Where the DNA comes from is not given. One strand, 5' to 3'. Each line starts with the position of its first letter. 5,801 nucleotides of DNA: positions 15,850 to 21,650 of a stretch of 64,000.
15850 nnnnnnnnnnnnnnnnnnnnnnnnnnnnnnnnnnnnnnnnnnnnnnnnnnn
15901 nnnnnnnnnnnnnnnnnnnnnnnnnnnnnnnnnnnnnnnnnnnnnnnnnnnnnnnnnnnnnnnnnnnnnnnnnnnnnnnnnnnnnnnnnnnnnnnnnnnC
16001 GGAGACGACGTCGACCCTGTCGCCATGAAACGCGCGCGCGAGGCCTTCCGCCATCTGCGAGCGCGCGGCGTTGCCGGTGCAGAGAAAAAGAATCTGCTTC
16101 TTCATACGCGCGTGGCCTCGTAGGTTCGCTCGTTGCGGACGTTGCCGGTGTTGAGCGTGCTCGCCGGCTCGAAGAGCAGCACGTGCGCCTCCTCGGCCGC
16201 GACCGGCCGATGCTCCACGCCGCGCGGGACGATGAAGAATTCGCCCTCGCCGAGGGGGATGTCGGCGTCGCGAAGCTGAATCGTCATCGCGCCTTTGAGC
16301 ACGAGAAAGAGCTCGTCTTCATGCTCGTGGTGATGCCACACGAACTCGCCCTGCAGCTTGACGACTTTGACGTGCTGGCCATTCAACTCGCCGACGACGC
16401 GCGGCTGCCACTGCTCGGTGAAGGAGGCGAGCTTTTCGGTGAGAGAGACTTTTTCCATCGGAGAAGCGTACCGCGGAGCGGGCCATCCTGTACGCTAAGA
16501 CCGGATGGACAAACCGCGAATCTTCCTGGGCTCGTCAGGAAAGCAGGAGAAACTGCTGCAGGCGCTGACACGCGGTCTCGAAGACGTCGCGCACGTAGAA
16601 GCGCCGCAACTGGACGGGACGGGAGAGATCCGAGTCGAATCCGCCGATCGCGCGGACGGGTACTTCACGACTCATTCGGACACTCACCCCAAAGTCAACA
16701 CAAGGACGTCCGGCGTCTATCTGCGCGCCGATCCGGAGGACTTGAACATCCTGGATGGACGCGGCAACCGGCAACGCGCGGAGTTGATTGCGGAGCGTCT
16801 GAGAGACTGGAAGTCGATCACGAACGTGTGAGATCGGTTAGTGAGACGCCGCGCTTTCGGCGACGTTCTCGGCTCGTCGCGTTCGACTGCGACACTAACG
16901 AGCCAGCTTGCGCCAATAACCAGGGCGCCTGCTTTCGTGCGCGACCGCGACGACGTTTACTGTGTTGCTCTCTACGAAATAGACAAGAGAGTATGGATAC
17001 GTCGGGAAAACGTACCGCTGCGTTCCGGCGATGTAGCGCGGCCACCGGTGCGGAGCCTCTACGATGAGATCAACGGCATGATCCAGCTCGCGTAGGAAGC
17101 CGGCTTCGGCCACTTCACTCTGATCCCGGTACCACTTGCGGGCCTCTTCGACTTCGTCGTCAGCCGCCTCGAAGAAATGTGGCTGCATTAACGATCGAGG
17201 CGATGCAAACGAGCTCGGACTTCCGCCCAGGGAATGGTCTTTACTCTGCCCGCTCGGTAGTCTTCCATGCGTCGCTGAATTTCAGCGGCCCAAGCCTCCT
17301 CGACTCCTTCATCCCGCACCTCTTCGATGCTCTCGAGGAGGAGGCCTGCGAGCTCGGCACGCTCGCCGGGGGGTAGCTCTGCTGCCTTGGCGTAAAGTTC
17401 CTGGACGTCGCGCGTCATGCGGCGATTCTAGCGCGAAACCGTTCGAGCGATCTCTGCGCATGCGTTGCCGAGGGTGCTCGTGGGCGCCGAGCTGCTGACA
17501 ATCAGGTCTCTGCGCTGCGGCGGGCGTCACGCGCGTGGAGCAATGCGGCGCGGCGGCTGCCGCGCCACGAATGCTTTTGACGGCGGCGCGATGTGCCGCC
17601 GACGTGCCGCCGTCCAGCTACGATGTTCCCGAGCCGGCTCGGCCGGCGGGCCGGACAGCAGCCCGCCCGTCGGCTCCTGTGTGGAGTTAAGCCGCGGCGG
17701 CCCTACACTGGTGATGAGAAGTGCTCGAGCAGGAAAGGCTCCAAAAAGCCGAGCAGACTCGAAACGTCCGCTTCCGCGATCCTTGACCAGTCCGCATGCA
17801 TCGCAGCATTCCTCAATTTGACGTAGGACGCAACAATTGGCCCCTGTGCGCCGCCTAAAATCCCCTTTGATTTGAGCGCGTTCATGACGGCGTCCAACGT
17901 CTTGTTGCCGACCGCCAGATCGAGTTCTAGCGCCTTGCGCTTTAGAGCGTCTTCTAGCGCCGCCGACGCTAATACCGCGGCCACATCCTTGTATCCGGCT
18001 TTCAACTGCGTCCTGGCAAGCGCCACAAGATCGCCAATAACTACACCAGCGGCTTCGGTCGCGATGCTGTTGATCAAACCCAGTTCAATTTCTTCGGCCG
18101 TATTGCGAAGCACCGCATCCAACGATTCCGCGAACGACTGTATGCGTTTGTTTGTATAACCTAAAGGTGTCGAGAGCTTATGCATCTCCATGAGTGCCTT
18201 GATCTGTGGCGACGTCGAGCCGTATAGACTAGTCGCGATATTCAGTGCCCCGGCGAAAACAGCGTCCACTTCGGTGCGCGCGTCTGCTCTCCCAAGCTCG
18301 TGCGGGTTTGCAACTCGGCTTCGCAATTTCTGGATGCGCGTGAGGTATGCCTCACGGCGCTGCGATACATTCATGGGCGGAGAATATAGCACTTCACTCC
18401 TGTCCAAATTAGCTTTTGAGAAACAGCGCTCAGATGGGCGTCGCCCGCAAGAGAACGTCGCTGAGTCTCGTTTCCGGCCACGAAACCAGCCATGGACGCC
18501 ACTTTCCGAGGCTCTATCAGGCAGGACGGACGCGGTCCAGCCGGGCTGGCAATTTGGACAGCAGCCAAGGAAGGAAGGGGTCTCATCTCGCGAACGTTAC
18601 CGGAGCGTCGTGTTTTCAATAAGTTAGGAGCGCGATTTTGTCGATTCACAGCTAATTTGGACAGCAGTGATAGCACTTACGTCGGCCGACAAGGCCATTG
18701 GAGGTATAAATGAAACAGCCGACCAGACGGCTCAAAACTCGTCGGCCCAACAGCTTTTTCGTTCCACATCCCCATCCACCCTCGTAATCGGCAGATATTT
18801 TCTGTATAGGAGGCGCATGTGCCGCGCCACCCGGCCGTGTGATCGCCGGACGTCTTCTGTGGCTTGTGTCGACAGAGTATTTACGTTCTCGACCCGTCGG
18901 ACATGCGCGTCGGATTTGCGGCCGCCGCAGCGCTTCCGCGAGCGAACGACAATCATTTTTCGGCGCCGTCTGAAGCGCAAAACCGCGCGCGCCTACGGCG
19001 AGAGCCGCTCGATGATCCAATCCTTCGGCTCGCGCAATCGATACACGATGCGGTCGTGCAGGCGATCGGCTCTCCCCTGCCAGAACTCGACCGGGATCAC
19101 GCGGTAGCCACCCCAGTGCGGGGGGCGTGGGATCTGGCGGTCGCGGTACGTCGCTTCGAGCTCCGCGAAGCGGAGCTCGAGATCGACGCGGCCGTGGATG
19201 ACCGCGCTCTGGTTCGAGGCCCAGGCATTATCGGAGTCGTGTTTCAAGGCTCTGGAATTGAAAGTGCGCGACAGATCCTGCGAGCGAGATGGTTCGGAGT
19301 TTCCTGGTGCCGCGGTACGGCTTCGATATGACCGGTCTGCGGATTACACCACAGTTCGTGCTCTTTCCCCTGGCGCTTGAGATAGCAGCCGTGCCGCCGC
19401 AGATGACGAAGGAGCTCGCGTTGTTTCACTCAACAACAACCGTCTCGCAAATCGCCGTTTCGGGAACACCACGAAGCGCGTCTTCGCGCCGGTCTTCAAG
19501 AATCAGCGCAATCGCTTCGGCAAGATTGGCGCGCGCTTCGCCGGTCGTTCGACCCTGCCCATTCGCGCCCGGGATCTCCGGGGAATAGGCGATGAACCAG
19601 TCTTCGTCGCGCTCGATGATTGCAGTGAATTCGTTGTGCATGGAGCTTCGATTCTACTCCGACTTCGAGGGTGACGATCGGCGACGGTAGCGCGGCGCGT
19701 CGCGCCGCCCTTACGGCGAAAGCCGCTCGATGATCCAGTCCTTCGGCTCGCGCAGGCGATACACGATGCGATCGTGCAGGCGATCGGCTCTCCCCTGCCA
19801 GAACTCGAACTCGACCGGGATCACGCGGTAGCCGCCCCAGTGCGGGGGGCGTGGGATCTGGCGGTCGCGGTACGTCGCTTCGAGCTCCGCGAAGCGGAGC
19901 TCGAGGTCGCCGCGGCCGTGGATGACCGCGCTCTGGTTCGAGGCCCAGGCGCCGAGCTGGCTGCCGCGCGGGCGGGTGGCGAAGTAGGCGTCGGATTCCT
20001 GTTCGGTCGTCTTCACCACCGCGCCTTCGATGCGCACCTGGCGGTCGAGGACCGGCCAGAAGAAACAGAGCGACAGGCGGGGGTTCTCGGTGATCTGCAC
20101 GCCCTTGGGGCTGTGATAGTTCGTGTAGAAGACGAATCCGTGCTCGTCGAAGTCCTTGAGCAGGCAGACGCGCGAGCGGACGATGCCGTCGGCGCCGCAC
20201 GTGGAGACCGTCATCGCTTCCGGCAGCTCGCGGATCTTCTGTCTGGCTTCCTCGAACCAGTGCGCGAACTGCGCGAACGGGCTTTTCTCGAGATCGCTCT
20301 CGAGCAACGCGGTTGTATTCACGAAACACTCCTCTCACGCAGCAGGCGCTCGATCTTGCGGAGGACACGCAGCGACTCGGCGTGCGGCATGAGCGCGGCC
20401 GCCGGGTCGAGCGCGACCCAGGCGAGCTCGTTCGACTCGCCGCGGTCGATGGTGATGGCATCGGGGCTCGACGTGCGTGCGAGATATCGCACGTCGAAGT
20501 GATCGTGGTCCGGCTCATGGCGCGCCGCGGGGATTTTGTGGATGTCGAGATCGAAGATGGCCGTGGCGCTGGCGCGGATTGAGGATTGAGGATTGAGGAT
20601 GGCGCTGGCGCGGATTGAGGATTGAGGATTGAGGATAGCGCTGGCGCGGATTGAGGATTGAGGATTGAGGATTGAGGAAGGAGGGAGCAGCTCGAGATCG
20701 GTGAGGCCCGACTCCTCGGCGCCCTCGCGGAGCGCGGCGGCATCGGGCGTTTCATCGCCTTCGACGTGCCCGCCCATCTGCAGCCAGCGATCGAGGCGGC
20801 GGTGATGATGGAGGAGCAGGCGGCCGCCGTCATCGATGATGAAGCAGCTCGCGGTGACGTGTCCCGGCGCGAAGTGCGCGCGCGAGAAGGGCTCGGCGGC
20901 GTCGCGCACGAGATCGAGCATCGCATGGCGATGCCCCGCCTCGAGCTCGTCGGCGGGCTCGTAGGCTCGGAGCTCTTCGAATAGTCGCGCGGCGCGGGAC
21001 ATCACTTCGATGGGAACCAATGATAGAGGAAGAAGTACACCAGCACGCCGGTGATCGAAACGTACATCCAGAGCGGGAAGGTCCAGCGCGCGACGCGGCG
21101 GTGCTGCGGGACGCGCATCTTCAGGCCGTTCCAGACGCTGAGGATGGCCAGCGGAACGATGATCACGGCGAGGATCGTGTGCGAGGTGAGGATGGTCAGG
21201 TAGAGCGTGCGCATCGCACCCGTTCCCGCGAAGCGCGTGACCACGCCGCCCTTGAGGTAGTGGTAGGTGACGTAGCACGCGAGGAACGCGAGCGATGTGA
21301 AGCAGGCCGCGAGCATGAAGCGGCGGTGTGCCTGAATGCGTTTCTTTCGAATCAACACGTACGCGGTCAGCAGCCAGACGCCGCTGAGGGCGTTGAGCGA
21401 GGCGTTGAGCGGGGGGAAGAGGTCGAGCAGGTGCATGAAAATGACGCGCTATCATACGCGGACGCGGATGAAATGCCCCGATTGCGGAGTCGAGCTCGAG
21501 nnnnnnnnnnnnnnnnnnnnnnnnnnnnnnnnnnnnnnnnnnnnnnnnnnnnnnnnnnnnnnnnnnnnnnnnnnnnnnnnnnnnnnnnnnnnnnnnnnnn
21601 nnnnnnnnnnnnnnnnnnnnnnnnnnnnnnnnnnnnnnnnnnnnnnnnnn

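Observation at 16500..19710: Small lower-GC accessory islet adjacent to pdxH with two type II TA pairs and a HEPN-like protein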

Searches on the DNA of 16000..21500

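Call 47: search_rna_families(source=window, start=16000, end=21500, threshold=evalue, max_evalue=1)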
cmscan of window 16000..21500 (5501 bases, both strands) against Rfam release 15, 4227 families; matches with E-value up to 1: 1.
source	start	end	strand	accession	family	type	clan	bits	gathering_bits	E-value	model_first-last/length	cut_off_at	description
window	20798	20854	+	RF01145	sR14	Gene; snRNA; snoRNA; CD-box;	-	15.9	38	0.76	1-54/54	no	Small nucleolar RNA sR14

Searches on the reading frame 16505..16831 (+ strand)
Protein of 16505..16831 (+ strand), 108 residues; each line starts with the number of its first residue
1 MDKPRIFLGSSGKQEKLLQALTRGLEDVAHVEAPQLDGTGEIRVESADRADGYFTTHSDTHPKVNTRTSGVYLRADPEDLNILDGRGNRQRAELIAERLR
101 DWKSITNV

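Call 5: search_protein_families(library=pfam, proteins=[window:16505-16831:+], max_evalue=0.01)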
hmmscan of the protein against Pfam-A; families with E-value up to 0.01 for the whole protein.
window:16505-16831:+ (108 aa): 0 families

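Call 13: search_protein_families(library=pfam, proteins=[window:16505-16831:+], max_evalue=5)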
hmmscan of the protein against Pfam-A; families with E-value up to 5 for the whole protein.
window:16505-16831:+ (108 aa): 1 family
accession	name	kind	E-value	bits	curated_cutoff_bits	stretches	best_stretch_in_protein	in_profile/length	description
PF20395.3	CTD3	-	0.066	13.8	28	1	11-104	35-124/162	C-terminal domain 3 of the ABC-three component (ABC-3C) systems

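Call 14: search_protein_families(library=padloc, proteins=[window:16505-16831:+], max_evalue=1)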
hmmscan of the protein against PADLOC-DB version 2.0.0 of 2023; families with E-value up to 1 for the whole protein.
window:16505-16831:+ (108 aa): 1 family
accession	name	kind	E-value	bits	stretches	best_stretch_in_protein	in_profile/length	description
PDLC00729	Effector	-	0.06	10.7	1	2-31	2-31/310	TIR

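Call 15: search_protein_families(library=ncbifam, proteins=[window:16505-16831:+], max_evalue=0.1)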
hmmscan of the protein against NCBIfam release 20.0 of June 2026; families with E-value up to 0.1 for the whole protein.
window:16505-16831:+ (108 aa): 0 families

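Call 83: search_protein_representatives(protein=window:16505-16831:+)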
Query: 108 residues. Proteins with E-value up to 0.001 (for the whole library): 412; up to 1e-10: 114; up to 1e-30: 6. The best 150 are listed.
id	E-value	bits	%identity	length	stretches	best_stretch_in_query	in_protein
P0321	2.6e-40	152.6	71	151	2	28-107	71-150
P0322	1.3e-37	144.0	72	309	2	32-107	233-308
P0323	2.8e-33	130.0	82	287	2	31-87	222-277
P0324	1.0e-32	128.2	62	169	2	25-104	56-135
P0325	1.1e-32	128.1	76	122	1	29-106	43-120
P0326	6.6e-31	122.4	73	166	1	28-106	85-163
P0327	4.1e-30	119.9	73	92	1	31-107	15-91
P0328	9.6e-29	115.5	78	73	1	36-107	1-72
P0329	1.6e-28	114.8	71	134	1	30-107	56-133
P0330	8.8e-27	109.2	65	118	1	1-108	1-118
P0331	1.5e-25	105.2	66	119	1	28-104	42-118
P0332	2.8e-24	101.1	64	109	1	29-106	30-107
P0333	3.0e-24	101.0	62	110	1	28-105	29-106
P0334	4.3e-24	100.5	65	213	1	30-104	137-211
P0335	5.2e-24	100.3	71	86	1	42-107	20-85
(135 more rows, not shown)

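Call 85: search_protein_families(library=pfam, proteins=[P0322, P0321, P0330], max_evalue=0.01)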
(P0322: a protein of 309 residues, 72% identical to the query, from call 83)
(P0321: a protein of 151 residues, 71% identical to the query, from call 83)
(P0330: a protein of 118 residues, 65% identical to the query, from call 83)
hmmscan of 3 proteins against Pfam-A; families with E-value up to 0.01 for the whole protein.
P0322 (309 aa): 1 family
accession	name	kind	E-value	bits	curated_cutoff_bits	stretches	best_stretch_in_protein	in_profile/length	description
PF10137.14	CAP12-PCTIR_TIR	-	5e-23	81.8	24.7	1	5-129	1-119/119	CAP12/Pycsar effector protein, TIR domain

P0321 (151 aa): 0 families

P0330 (118 aa): 1 family
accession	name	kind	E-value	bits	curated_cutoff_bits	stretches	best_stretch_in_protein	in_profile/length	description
PF10137.14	CAP12-PCTIR_TIR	-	0.00062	20.2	24.7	1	5-70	1-67/119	CAP12/Pycsar effector protein, TIR domain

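Call 86: search_protein_families(library=padloc, proteins=[P0322], max_evalue=0.01)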
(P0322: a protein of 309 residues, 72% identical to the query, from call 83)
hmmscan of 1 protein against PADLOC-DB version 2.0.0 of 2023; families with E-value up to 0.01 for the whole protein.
P0322 (309 aa): 9 families
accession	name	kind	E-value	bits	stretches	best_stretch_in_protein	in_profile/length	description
PDLC00729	Effector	-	3e-32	110.3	1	2-154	2-148/310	TIR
PDLC00731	Effector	-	1.2e-29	101.2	1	2-152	153-303/306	TIR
PDLC00732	Effector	-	2.5e-25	87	1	2-152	149-299/301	TIR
PDLC02371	PycTIR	-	4.7e-24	83.2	1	2-151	150-286/288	-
PDLC05005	PDC-S35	-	7.9e-15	53.3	1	38-139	153-250/264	-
PDLC05004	PDC-S35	-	2.1e-11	42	1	39-137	155-250/265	-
PDLC05007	PDC-S35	-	8.2e-10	36.8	1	39-131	169-255/278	-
PDLC05006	PDC-S35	-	8.8e-09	33.1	1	39-137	118-214/231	-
PDLC05003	PDC-S35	-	4.3e-08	31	1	44-151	133-232/245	-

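Call 93: search_protein_families(library=phrogs, proteins=[P0322], max_evalue=0.001)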
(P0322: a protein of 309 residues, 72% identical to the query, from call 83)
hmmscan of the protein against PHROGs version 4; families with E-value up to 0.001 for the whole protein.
P0322 (309 aa): 1 family
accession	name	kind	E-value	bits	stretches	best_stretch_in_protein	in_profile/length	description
phrog_16442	-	unknown function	5.1e-15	56.4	1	39-146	181-282/287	-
